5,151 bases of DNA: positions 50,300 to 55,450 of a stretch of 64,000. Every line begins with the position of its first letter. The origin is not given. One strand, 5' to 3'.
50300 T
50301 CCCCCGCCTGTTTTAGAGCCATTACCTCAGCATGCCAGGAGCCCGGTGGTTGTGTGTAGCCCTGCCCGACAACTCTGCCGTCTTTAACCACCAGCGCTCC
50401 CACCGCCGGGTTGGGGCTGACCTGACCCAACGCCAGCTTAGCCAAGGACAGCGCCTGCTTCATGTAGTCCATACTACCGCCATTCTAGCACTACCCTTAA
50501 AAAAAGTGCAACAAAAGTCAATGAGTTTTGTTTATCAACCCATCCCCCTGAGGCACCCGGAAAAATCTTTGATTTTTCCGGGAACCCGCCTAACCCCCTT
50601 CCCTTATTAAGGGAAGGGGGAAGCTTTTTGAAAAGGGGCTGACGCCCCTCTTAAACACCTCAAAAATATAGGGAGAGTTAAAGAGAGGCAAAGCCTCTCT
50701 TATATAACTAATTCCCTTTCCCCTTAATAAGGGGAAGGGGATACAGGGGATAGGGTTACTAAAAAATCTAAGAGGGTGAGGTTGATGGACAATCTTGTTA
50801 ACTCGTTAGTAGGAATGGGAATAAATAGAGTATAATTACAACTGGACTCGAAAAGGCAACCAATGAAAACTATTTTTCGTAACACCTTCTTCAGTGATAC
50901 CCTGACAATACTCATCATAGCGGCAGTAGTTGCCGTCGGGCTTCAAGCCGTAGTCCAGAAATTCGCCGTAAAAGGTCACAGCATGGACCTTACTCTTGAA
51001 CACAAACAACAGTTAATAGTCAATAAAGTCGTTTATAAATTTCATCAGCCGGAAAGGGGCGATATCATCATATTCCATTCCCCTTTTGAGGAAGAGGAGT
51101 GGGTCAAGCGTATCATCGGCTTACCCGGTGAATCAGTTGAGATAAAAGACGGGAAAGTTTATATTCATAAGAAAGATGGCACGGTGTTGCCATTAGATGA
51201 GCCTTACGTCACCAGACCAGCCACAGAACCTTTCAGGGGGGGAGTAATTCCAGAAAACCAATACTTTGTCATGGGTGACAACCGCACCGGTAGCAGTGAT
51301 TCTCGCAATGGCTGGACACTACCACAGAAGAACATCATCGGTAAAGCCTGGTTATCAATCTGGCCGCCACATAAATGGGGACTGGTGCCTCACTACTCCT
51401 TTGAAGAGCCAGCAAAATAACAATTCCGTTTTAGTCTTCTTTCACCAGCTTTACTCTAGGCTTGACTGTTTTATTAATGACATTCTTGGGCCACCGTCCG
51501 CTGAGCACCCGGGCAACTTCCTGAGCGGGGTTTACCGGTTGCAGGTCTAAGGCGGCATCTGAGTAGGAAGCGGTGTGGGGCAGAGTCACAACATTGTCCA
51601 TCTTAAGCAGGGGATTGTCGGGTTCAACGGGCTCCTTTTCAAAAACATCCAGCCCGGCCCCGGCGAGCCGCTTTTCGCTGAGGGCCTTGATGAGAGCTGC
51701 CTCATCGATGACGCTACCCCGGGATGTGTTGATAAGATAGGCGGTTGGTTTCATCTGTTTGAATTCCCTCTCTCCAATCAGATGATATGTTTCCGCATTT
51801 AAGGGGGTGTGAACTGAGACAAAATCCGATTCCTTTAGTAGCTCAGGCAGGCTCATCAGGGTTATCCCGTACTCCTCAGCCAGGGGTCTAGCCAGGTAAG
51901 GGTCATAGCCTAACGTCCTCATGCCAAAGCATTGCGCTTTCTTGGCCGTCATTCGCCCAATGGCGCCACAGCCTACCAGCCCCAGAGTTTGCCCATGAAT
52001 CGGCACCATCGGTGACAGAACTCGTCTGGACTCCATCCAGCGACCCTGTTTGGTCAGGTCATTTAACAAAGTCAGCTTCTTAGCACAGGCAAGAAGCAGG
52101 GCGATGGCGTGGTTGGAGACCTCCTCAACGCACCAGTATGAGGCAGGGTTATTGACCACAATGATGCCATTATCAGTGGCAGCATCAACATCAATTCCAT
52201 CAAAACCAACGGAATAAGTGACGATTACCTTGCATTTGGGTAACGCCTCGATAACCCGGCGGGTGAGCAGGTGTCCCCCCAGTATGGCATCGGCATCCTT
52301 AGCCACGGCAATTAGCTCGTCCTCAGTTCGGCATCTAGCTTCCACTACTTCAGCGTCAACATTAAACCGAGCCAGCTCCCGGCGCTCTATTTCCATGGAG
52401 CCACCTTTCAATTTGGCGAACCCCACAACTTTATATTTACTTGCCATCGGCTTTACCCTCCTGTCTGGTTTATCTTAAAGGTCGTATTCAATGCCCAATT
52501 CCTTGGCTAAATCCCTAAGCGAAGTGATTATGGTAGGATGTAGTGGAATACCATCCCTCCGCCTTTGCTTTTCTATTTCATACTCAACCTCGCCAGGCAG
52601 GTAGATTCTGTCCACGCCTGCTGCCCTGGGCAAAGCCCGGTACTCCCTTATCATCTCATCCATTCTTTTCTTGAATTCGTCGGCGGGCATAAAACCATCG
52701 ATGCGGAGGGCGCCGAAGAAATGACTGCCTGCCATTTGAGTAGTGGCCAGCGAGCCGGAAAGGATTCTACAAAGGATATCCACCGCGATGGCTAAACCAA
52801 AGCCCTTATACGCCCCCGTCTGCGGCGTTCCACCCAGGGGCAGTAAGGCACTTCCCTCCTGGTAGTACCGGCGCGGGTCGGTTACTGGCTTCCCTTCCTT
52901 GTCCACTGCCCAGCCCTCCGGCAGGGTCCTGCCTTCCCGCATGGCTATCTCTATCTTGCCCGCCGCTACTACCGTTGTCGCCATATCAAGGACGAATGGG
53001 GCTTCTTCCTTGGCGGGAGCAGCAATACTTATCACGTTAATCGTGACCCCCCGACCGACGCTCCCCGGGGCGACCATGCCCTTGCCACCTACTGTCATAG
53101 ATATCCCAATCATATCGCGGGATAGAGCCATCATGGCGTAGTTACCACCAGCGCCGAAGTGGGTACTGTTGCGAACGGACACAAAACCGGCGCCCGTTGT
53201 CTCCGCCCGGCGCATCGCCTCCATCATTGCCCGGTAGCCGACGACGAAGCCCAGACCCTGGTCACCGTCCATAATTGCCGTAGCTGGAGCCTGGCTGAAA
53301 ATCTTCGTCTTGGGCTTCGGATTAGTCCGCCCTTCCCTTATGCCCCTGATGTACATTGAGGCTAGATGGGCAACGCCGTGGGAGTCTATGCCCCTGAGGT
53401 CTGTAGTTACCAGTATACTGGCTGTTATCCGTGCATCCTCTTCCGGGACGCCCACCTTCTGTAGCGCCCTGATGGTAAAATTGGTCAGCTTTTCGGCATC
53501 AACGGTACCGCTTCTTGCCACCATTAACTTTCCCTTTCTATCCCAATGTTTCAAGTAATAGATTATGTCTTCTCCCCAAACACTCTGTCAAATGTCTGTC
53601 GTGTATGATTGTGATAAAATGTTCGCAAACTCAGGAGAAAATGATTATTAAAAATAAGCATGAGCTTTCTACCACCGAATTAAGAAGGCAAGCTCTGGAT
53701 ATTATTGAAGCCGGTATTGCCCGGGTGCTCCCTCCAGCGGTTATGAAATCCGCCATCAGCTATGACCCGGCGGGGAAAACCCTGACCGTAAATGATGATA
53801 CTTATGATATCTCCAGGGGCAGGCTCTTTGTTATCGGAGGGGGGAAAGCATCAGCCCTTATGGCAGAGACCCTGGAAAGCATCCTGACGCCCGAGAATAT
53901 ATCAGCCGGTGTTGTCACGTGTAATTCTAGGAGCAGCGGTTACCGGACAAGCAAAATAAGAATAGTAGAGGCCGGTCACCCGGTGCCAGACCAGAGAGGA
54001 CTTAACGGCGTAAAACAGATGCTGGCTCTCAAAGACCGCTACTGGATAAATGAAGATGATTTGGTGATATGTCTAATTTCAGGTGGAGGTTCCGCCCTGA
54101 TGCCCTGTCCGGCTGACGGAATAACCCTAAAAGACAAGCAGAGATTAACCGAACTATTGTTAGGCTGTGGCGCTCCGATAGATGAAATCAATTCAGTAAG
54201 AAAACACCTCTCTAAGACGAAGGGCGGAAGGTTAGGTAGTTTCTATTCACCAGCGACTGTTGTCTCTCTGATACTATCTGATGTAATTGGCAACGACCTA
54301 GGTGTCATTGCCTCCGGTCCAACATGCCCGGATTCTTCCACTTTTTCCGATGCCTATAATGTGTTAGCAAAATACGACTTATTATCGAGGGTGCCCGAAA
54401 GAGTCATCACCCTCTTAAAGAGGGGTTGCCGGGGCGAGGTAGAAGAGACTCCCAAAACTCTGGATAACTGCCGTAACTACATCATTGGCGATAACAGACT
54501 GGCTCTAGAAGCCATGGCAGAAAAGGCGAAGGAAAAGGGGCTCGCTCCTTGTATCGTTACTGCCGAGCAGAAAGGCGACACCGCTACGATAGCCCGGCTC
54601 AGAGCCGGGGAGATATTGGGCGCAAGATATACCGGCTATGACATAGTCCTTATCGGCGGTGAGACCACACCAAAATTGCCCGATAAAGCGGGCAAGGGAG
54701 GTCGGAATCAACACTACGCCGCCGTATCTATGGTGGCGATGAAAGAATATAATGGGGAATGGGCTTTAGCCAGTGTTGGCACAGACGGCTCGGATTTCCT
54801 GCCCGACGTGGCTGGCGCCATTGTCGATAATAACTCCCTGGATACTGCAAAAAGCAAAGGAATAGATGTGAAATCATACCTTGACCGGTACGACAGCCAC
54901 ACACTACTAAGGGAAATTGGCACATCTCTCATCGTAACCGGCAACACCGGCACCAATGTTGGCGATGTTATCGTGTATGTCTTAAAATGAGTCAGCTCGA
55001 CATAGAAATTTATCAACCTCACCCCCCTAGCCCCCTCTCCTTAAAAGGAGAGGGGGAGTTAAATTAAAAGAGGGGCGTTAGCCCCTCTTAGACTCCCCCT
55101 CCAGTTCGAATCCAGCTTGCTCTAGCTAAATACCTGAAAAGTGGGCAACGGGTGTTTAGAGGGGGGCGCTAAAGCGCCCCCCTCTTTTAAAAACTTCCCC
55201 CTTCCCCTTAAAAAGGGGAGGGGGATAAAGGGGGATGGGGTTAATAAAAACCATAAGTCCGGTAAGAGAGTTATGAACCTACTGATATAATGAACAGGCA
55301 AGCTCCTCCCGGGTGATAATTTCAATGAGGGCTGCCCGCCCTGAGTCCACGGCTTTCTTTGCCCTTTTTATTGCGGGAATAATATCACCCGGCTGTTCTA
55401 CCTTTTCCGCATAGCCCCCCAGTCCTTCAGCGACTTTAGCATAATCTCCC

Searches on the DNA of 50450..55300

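Call 23: search_rna_families(source=window, start=50450, end=55300, threshold=evalue, max_evalue=10)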
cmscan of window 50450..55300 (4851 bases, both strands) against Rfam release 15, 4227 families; matches with E-value up to 10: 14.
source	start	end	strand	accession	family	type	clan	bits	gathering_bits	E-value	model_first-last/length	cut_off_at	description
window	55000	55274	-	RF03922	MIR2119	Gene; miRNA;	-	34.3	73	0.063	1-188/188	no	MIR2119 microRNA precursor family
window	50622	50713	+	RF02029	sraA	Gene; sRNA;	-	29.1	56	0.16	1-95/95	no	sraA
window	55046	55207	+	RF04102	MIR6457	Gene; miRNA;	-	28.1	140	0.02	1-177/177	no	MIR6457 microRNA precursor family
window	55174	55238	+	RF03301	mir-3154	Gene; miRNA;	-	27.5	64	0.032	1-86/86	no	mir-3154 microRNA precursor family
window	55148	55224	+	RF02629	RmaA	Gene; sRNA;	-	25.7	57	0.26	1-113/113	no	Regulator of motility and amylovoran A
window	55042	55211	-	RF04102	MIR6457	Gene; miRNA;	-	23.2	140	0.31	1-177/177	no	MIR6457 microRNA precursor family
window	55158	55185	-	RF02066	STnc320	Gene; sRNA;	-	22.1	50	0.84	20-47/55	no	Salmonella enterica sRNA STnc320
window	55049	55103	+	RF03778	mir-483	Gene; miRNA;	-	19.7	60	4.2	1-75/75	no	mir-483 microRNA precursor family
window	55160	55182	-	RF00194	Rubella_3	Cis-reg;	-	18.6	35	3.8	6-28/68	no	Rubella virus 3' cis-acting element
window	55027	55088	-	RF02450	ncr1175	Gene; sRNA;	-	18.5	60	7.3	1-110/110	no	Bacillus sRNA ncr1175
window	54451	54549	-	RF02126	GHRLOS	Gene; lncRNA;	-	17.7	48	0.47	1-70/70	no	Ghrelin opposite strand RNA conserved region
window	55178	55236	+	RF04096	mir-4433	Gene; miRNA;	-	17.7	77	9.7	1-83/83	no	mir-4433 microRNA precursor family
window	54580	54609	-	RF01687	Acido-Lenti-1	Gene; sRNA;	-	16.9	37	2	1-46/46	no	Acido-Lenti-1 RNA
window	55196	55251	+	RF01370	CRISPR-DR57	Gene; CRISPR;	-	16.5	39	8.2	1-37/37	no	CRISPR RNA direct repeat element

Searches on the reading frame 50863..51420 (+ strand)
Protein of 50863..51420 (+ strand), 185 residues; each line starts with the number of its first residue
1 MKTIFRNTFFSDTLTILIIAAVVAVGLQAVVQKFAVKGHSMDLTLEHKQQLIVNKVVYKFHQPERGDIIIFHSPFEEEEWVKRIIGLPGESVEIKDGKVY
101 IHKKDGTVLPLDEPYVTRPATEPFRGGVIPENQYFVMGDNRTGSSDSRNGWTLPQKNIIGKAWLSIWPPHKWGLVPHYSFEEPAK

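Call 12: search_protein_families(library=pfam, proteins=[window:50863-51420:+])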
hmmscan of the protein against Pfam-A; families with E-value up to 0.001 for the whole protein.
window:50863-51420:+ (185 aa): 1 family
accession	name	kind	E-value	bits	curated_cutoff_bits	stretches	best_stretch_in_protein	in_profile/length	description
PF10502.14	Peptidase_S26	-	2.7e-42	145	22.9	1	14-167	6-168/168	Signal peptidase, peptidase S26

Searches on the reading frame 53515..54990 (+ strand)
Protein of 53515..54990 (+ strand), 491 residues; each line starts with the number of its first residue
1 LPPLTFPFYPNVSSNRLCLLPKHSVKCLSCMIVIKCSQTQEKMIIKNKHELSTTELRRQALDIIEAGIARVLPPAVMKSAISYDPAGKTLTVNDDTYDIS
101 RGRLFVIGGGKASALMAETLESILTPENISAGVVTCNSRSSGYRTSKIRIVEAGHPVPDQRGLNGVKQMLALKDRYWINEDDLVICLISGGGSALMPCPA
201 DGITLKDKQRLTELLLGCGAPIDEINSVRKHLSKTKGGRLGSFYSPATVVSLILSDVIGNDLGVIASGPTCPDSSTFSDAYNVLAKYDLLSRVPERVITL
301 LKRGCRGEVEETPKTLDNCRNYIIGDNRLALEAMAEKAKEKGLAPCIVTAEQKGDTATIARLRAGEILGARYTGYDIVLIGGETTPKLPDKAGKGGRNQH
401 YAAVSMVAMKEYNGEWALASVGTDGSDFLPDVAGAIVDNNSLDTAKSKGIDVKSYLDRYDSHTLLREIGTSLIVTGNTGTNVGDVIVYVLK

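Call 12: search_protein_families(library=pfam, proteins=[window:53515-54990:+])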
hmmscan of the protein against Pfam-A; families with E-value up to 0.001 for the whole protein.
window:53515-54990:+ (491 aa): 2 families
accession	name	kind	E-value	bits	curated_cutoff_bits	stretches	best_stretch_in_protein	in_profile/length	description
PF13660.11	DUF4147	-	8.9e-77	258.1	23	1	60-302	2-234/234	Domain of unknown function (DUF4147)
PF05161.18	MOFRL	-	2.8e-26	92.2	28.3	1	378-484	3-106/106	MOFRL family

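Call 26: find_related_loci(query=window:53515-54990:+, collection=metagenome_contigs, flank=10000)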
Query window:53515-54990:+ (491 aa) in metagenome_contigs; peptide patterns used: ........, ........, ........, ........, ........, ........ (x = any residue, [..] = any of these).
319 stretches matched a pattern; 3 encode a relative of the query (tblastn E <= 1e-3); 3 distinct loci.
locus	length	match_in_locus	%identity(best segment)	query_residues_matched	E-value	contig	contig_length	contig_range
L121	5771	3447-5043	81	1-491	0e+0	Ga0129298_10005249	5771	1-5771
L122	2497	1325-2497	66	44-434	0e+0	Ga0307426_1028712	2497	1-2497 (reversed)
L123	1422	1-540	61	311-490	1e-74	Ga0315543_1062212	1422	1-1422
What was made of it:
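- Tried and rejected: The scan with the glycerate-kinase-like protein, meant to find orthologous L2-L4 sites, returned only 3 loci (call 26).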
